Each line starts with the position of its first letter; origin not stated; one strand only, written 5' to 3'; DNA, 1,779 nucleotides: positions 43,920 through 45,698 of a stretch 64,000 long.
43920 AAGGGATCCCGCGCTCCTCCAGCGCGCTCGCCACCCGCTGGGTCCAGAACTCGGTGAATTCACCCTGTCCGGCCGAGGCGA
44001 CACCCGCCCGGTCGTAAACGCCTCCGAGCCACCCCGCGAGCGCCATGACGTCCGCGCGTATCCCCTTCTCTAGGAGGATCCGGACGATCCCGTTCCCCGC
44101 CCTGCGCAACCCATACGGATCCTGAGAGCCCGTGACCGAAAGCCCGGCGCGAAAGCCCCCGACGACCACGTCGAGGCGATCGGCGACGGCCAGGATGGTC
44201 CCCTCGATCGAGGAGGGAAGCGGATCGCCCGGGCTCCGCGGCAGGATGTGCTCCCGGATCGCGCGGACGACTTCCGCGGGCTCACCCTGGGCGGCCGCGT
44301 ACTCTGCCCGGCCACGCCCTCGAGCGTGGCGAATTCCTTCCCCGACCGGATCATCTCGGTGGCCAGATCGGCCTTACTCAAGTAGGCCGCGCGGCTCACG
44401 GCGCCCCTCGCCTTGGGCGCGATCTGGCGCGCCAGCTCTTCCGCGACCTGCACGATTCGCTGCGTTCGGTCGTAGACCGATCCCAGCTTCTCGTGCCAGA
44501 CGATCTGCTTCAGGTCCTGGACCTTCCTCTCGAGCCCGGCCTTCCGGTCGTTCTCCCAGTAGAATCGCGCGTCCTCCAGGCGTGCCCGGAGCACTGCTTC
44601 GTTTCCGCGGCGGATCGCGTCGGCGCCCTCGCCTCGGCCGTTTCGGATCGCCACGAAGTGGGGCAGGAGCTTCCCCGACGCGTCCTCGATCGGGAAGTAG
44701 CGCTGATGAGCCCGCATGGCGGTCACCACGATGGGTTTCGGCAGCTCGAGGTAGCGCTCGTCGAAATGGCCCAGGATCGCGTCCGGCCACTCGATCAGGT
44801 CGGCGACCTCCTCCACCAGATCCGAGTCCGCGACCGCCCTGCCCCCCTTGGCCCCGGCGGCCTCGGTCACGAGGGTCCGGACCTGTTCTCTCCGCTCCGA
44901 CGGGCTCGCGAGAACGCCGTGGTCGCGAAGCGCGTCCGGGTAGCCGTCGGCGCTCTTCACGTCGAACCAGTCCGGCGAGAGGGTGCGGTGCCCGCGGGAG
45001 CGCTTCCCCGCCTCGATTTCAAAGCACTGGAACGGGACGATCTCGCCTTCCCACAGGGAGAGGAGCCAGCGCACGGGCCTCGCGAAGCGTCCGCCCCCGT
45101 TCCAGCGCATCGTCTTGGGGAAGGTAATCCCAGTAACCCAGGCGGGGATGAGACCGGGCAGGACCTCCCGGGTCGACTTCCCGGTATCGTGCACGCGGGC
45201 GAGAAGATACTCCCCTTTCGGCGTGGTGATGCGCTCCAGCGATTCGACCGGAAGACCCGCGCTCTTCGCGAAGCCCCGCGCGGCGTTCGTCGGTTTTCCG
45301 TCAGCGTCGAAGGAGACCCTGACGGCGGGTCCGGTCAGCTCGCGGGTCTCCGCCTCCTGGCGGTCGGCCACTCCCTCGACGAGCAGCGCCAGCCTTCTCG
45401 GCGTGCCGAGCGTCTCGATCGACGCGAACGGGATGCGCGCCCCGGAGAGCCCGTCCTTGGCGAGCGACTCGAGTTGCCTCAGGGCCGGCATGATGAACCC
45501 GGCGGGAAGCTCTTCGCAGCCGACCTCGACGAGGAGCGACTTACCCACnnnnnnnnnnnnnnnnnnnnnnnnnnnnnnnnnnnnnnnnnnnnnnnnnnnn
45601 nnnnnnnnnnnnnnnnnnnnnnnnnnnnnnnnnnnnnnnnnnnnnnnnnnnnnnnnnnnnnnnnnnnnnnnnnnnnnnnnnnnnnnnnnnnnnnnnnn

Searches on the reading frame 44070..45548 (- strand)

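Call 11: search_protein_families(library=pfam, proteins=[window:44070-45548:-], max_evalue=0.1)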
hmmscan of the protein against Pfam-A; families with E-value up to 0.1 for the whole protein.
window:44070-45548:- (492 aa): 1 family
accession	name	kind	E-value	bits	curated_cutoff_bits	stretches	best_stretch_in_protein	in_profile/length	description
PF02092.22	tRNA_synt_2f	-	9.5e-144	480.7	29.2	1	5-415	1-403/536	Glycyl-tRNA synthetase beta subunit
